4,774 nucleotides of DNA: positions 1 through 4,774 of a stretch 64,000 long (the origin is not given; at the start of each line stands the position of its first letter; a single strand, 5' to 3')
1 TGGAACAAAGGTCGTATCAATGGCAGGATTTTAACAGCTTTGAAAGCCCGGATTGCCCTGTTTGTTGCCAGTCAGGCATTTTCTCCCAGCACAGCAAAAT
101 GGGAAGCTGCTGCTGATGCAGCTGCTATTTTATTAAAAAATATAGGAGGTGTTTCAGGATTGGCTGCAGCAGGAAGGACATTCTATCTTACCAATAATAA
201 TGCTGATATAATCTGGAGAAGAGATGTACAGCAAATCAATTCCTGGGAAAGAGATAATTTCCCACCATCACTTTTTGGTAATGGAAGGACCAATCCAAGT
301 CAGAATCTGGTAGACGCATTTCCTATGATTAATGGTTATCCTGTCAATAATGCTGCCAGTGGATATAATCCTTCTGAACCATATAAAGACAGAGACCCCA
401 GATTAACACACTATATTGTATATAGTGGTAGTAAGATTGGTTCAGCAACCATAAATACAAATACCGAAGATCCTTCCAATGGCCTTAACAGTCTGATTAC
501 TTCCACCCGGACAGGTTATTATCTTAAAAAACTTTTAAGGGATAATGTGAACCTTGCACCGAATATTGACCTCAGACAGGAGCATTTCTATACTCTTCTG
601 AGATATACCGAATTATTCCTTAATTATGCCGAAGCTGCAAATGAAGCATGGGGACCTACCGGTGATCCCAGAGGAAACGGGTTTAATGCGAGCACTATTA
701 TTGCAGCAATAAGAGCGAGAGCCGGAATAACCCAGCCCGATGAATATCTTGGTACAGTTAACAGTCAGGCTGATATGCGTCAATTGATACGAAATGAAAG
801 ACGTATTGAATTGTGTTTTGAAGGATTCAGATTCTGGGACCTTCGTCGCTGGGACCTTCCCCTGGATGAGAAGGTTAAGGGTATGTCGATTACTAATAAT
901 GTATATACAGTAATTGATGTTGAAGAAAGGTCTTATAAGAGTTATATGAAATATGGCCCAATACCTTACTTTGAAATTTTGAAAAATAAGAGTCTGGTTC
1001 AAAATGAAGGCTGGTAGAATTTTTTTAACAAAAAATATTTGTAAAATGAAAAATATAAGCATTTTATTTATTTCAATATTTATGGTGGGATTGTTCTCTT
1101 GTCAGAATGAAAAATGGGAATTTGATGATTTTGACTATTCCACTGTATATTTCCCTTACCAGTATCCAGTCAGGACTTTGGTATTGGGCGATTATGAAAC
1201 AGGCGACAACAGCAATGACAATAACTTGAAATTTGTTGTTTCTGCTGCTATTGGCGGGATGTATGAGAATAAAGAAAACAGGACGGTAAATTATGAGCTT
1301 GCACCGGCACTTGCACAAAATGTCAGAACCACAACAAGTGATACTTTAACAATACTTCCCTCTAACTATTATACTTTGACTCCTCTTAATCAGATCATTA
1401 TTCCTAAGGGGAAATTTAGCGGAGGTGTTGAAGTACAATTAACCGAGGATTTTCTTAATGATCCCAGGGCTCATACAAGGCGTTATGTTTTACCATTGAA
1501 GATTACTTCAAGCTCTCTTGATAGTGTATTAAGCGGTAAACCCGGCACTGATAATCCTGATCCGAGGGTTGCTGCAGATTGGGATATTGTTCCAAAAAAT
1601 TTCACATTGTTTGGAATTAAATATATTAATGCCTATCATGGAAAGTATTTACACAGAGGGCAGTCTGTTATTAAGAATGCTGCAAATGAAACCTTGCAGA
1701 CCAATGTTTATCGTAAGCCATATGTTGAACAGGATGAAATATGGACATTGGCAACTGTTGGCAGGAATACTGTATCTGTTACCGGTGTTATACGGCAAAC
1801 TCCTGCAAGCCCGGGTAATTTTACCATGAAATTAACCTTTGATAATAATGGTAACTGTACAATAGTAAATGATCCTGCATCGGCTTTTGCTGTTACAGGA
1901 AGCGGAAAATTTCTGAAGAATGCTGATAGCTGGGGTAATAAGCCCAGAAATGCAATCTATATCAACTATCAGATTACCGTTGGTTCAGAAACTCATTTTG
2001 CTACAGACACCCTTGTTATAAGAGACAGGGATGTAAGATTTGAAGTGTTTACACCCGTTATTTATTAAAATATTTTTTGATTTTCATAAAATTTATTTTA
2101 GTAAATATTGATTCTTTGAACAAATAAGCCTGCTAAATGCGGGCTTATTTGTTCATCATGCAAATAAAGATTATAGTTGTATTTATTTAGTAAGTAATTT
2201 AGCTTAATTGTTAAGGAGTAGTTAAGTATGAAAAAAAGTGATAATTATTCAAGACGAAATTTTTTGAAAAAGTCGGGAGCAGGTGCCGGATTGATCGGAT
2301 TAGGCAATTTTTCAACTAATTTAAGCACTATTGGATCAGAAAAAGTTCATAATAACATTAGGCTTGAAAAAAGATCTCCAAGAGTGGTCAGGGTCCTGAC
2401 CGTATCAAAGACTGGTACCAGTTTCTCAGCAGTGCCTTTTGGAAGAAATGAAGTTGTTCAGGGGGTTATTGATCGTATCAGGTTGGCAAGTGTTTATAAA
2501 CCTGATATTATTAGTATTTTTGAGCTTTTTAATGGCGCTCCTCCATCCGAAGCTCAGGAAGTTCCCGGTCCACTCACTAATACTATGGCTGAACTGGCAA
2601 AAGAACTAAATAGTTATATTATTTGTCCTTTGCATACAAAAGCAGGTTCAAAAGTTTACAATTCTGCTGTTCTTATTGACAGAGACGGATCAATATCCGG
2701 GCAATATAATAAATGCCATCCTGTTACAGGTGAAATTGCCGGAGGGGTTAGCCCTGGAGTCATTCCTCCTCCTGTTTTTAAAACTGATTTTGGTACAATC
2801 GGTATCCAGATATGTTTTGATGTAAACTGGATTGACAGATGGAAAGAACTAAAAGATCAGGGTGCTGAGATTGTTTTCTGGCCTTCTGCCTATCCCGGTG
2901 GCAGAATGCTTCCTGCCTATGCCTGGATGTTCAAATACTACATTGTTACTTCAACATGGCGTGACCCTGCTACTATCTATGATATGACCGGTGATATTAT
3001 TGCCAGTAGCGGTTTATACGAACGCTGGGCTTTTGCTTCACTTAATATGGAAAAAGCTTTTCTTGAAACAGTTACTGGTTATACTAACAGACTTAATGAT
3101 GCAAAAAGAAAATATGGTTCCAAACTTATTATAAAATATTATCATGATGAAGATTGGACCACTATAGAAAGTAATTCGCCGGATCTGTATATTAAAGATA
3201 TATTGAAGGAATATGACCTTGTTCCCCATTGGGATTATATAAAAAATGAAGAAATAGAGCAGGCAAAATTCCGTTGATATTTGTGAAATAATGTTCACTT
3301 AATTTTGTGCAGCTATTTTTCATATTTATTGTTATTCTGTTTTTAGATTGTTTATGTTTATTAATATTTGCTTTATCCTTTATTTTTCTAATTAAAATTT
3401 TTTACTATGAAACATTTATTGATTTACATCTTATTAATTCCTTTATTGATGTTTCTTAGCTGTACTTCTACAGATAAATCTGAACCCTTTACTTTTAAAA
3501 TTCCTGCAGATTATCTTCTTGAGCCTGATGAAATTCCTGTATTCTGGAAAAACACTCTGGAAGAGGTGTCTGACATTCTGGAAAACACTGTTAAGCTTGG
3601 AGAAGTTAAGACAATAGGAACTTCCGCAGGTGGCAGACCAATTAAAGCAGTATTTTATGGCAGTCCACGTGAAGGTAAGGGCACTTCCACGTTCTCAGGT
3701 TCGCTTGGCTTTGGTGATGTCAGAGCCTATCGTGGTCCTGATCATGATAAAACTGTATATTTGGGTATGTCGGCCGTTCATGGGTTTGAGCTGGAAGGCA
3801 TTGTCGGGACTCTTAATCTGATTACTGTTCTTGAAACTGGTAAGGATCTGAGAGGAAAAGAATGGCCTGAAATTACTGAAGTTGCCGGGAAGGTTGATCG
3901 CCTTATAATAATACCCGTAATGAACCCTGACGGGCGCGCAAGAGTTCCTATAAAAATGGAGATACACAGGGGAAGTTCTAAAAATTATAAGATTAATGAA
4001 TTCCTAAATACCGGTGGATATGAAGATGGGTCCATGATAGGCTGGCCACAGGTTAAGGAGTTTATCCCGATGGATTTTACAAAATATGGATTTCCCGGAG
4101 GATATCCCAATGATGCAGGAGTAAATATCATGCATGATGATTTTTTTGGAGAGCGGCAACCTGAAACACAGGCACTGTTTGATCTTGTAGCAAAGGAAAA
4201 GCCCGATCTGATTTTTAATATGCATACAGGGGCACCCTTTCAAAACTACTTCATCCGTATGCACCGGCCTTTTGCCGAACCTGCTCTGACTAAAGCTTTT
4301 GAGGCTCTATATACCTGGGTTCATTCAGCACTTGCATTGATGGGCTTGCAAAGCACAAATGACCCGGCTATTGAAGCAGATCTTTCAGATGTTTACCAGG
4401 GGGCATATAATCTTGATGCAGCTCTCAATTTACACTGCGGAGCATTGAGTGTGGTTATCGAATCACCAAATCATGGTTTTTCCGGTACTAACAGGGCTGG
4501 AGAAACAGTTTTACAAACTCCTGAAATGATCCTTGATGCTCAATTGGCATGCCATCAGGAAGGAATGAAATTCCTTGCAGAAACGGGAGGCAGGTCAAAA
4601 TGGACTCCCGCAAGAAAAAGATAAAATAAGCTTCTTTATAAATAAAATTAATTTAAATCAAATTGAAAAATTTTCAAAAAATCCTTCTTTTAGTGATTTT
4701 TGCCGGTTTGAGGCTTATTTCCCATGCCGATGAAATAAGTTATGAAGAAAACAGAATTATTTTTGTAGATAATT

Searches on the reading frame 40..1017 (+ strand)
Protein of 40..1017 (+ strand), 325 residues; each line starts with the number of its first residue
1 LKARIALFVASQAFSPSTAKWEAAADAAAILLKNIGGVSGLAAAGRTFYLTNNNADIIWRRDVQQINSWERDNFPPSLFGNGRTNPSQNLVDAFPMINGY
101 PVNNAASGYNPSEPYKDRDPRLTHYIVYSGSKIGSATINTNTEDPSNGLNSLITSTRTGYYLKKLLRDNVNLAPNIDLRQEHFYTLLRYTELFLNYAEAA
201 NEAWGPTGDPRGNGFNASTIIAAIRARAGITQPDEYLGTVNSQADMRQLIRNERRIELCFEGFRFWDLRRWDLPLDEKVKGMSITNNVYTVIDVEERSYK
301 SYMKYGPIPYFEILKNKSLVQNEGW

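Call 7: search_protein_families(library=pfam, proteins=[window:40-1017:+], max_evalue=0.001)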
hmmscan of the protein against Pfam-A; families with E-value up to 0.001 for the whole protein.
window:40-1017:+ (325 aa): 2 families
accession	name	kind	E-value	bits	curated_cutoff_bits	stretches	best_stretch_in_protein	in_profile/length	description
PF07980.17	SusD_RagB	-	1.1e-45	157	23.1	1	73-325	32-297/297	SusD family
PF12771.13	SusD-like_2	-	9.6e-05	21.8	27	1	118-275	252-394/415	Starch-binding associating with outer membrane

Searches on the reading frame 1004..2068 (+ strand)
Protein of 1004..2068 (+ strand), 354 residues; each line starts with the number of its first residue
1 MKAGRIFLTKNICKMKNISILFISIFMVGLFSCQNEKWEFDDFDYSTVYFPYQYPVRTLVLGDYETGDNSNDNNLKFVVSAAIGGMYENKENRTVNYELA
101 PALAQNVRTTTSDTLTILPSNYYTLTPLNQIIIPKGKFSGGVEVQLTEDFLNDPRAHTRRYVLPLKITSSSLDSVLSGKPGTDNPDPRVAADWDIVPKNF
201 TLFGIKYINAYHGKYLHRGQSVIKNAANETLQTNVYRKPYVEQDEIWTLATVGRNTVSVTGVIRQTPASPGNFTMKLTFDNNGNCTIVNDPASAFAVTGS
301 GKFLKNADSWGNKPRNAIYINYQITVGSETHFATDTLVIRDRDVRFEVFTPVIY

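Call 7: search_protein_families(library=pfam, proteins=[window:1004-2068:+], max_evalue=0.001)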
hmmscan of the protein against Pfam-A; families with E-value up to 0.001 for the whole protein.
window:1004-2068:+ (354 aa): 2 families
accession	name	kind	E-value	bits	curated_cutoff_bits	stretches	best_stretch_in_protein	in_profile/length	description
PF18620.7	DUF5627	-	3.1e-36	124.7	31.3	1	211-343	2-133/133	Domain of unknown function (DUF5627)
PF08522.16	BT_3987-like_N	-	2.2e-19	70.8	25.9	1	46-172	4-118/120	BT_3987-like, N-terminal domain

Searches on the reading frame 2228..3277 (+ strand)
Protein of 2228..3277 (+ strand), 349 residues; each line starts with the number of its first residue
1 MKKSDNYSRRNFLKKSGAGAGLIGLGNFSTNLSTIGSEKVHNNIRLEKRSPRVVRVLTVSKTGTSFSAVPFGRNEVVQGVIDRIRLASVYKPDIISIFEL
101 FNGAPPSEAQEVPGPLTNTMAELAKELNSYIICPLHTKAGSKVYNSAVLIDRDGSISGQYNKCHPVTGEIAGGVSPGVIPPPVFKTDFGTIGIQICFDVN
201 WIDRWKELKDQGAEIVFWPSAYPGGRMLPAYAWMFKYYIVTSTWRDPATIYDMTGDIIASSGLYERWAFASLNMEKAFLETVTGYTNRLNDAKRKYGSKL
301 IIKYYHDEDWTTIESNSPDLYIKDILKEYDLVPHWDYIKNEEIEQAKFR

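Call 7: search_protein_families(library=pfam, proteins=[window:2228-3277:+], max_evalue=0.001)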
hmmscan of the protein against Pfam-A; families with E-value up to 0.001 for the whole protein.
window:2228-3277:+ (349 aa): 1 family
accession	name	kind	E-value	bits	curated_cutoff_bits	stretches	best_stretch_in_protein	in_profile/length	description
PF00795.27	CN_hydrolase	-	2.4e-19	70.1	23.2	1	90-261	31-234/256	Carbon-nitrogen hydrolase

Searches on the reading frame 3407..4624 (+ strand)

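Call 7: search_protein_families(library=pfam, proteins=[window:3407-4624:+], max_evalue=0.001)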
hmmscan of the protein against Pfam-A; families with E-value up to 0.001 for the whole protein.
window:3407-4624:+ (405 aa): 1 family
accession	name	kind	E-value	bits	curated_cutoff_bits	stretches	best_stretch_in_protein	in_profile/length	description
PF00246.29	Peptidase_M14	-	5.8e-09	36.4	21.6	1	63-287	14-196/286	Zinc carboxypeptidase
